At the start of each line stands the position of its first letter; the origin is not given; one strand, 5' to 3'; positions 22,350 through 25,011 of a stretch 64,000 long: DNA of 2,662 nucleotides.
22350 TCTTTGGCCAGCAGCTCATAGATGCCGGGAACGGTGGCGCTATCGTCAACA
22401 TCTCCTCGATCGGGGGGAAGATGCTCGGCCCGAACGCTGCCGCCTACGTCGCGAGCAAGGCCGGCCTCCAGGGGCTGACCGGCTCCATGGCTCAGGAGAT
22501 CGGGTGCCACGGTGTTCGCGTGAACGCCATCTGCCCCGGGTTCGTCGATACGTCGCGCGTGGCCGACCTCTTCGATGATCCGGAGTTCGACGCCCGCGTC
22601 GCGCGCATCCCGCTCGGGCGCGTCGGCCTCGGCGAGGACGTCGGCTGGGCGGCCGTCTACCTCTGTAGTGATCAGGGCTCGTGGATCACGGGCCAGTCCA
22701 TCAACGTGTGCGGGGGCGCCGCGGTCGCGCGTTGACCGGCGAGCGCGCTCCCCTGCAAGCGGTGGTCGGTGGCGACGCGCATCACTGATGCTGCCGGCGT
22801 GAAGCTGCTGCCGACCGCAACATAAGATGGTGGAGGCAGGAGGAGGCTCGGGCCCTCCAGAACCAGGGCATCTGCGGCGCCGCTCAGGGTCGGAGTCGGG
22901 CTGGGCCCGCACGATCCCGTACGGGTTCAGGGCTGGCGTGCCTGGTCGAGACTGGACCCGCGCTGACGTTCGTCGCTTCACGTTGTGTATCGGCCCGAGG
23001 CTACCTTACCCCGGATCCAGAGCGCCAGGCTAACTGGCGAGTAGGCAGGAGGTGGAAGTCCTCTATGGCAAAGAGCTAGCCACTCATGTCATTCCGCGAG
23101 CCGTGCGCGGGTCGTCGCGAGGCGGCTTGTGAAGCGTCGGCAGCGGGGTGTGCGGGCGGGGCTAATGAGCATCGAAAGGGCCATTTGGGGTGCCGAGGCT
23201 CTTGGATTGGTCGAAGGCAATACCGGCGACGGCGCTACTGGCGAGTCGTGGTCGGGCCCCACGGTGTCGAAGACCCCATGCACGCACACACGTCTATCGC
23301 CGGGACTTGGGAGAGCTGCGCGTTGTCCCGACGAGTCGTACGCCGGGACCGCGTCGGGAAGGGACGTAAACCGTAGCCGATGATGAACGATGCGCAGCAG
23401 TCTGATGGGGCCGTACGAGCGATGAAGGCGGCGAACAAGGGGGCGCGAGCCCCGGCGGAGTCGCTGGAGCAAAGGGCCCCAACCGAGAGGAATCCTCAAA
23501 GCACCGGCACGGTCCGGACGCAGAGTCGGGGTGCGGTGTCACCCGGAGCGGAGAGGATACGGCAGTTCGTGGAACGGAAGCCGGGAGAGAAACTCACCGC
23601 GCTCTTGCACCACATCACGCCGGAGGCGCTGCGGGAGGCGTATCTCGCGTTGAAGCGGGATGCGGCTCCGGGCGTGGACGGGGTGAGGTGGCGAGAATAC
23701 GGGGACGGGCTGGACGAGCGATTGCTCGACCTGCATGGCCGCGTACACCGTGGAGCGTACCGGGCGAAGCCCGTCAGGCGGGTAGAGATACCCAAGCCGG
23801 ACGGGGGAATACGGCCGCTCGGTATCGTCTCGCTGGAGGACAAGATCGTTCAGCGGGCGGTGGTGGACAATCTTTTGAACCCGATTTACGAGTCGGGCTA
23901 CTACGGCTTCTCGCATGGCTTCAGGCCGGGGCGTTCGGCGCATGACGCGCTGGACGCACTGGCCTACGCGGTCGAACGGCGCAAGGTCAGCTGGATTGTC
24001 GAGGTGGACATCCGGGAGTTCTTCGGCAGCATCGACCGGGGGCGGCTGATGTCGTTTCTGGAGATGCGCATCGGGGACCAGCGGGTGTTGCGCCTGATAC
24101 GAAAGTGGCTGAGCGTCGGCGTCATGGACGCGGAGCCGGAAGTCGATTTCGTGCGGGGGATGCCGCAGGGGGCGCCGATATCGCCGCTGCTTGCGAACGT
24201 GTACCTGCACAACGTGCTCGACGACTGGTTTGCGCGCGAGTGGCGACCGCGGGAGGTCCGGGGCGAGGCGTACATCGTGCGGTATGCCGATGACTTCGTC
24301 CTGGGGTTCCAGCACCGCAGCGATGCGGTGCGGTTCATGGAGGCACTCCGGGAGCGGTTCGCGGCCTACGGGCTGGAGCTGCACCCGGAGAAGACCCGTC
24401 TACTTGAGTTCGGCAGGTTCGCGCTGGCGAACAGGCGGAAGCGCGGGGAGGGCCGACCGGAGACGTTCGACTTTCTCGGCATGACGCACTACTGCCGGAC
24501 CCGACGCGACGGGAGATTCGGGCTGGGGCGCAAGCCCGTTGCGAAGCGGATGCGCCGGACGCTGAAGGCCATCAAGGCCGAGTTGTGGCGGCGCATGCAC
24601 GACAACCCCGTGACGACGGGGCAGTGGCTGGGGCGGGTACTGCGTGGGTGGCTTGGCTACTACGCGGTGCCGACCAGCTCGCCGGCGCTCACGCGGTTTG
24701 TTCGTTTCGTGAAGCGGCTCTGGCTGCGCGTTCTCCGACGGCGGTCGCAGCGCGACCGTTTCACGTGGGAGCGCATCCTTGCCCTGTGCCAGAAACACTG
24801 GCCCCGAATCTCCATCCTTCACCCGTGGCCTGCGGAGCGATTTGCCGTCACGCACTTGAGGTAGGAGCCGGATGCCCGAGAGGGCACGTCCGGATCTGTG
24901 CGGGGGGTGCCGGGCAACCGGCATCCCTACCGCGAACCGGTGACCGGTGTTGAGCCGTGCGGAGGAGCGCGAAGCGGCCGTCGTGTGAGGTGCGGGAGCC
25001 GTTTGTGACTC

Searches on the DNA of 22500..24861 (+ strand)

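Call 14: search_rna_families(source=window, start=22500, end=23400, threshold=evalue, max_evalue=10, show_alignments=2)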
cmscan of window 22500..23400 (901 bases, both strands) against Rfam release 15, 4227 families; matches with E-value up to 10: 5.
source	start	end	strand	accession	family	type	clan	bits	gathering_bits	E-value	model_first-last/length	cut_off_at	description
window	23055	23276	+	RF02005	group-II-D1D4-6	Intron;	CL00102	170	49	3.2e-51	1-225/225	no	Group II catalytic intron D1-D4-6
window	22659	22752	-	RF03033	NLPC-P60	Cis-reg;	-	15.6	53.7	8.1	1-96/96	no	NLPC-P60 RNA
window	22803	22847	-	RF03849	MIR1219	Gene; miRNA;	-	15.1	79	7.5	1-82/82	no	MIR1219 microRNA precursor family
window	23376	23396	+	RF01126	sR41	Gene; snRNA; snoRNA; CD-box;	-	11.8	54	4.9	1-53/53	no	Small nucleolar RNA sR41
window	23376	23400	+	RF01152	sR1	Gene; snRNA; snoRNA; CD-box;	-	11.4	45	3.6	1-26/57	3'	Small nucleolar RNA sR1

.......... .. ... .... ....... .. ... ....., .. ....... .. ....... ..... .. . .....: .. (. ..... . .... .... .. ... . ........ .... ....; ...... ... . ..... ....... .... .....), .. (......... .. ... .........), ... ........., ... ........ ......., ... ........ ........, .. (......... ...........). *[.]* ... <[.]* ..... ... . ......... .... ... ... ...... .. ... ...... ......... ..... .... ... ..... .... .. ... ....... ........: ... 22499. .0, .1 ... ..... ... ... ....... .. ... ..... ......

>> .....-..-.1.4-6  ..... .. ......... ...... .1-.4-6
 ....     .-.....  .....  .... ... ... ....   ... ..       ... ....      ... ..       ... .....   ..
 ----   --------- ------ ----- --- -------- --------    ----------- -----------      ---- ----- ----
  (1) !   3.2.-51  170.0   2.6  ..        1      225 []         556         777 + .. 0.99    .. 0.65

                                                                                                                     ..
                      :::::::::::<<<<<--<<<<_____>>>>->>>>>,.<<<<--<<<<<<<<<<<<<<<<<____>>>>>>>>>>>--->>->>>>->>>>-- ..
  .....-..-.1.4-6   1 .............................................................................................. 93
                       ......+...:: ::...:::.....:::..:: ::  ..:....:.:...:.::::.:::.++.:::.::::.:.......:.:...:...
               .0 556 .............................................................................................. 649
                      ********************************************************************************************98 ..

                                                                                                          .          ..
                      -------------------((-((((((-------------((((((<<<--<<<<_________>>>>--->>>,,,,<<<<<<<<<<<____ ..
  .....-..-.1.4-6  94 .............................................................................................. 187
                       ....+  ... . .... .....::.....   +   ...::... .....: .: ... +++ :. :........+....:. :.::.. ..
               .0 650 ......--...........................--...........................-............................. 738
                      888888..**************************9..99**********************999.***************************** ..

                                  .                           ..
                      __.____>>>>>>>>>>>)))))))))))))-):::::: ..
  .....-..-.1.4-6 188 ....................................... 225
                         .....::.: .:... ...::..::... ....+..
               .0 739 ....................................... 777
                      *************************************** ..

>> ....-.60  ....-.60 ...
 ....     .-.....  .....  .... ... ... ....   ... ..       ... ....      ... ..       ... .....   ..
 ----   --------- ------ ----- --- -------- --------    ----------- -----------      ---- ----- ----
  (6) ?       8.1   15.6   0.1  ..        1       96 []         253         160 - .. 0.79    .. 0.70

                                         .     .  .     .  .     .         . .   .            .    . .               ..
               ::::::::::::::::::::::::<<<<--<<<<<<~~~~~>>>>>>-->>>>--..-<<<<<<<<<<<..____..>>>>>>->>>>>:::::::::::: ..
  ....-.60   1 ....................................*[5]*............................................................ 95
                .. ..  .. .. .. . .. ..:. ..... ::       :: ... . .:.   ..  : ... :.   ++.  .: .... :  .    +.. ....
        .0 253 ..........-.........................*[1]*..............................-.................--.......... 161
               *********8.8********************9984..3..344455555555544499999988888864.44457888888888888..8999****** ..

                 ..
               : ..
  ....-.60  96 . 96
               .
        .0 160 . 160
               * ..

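Call 17: search_rna_families(sources=[L001, L002, L003, L004, L005, L006, L007, L008, L009, L010, L011, L012, L013, L018, L019, L020, L021, L022, L023, L024], threshold=gathering)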
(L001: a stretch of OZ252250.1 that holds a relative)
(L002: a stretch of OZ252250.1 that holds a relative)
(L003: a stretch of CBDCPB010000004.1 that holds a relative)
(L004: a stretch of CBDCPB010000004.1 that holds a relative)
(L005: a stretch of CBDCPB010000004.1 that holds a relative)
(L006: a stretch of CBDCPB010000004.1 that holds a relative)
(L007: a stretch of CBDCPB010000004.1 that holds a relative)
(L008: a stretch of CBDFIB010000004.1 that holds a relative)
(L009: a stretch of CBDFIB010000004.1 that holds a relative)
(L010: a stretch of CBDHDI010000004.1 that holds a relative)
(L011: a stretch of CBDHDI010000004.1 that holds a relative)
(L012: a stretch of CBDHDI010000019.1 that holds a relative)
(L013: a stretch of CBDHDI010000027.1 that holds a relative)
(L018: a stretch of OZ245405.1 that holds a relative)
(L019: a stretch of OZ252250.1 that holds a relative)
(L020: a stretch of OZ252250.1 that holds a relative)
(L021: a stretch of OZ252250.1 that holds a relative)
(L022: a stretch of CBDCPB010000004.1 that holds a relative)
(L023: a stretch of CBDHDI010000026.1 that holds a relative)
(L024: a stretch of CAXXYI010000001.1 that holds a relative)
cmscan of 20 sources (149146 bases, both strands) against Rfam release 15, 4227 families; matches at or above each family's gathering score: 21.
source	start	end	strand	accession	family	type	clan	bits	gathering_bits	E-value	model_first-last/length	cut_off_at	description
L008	2675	2898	+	RF02005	group-II-D1D4-6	Intron;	CL00102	171.4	49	1.9e-49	1-225/225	no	Group II catalytic intron D1-D4-6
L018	2670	2897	+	RF02005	group-II-D1D4-6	Intron;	CL00102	166.4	49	7.1e-48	1-225/225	no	Group II catalytic intron D1-D4-6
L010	2673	2898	+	RF02005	group-II-D1D4-6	Intron;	CL00102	165.6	49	1.3e-47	1-225/225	no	Group II catalytic intron D1-D4-6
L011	2673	2898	+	RF02005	group-II-D1D4-6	Intron;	CL00102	165.6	49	1.3e-47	1-225/225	no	Group II catalytic intron D1-D4-6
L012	2673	2898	+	RF02005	group-II-D1D4-6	Intron;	CL00102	165.6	49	1.3e-47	1-225/225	no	Group II catalytic intron D1-D4-6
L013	2673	2898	+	RF02005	group-II-D1D4-6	Intron;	CL00102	165.6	49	1.3e-47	1-225/225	no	Group II catalytic intron D1-D4-6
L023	2673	2898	+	RF02005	group-II-D1D4-6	Intron;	CL00102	165.6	49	1.3e-47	1-225/225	no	Group II catalytic intron D1-D4-6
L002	2674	2898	+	RF02005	group-II-D1D4-6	Intron;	CL00102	163.9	49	4.5e-47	1-225/225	no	Group II catalytic intron D1-D4-6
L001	2674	2898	+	RF02005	group-II-D1D4-6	Intron;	CL00102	162.4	49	1.3e-46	1-225/225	no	Group II catalytic intron D1-D4-6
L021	2674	2898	+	RF02005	group-II-D1D4-6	Intron;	CL00102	162.4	49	1.3e-46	1-225/225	no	Group II catalytic intron D1-D4-6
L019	2676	2897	+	RF02005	group-II-D1D4-6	Intron;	CL00102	161.1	49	3.5e-46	1-225/225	no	Group II catalytic intron D1-D4-6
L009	2679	2898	+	RF02005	group-II-D1D4-6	Intron;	CL00102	160.5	49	5.6e-46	1-225/225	no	Group II catalytic intron D1-D4-6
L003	2675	2898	+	RF02005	group-II-D1D4-6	Intron;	CL00102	158.9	49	1.7e-45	1-225/225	no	Group II catalytic intron D1-D4-6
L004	2675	2898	+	RF02005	group-II-D1D4-6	Intron;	CL00102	158.9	49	1.7e-45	1-225/225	no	Group II catalytic intron D1-D4-6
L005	2675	2898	+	RF02005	group-II-D1D4-6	Intron;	CL00102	158.9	49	1.7e-45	1-225/225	no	Group II catalytic intron D1-D4-6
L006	2675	2898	+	RF02005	group-II-D1D4-6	Intron;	CL00102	158.9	49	1.7e-45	1-225/225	no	Group II catalytic intron D1-D4-6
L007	2675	2898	+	RF02005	group-II-D1D4-6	Intron;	CL00102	158.9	49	1.7e-45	1-225/225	no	Group II catalytic intron D1-D4-6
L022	2676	2897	+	RF02005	group-II-D1D4-6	Intron;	CL00102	155.5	49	2.2e-44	1-225/225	no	Group II catalytic intron D1-D4-6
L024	7037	7172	+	RF02003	group-II-D1D4-4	Intron;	CL00102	102.6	49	2e-21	1-138/138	no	Group II catalytic intron D1-D4-4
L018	4835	4907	-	RF00005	tRNA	Gene; tRNA;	CL00001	64.9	29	1.8e-11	1-71/71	no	tRNA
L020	5248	5319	-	RF00005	tRNA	Gene; tRNA;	CL00001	63.4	29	4.9e-11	1-71/71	no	tRNA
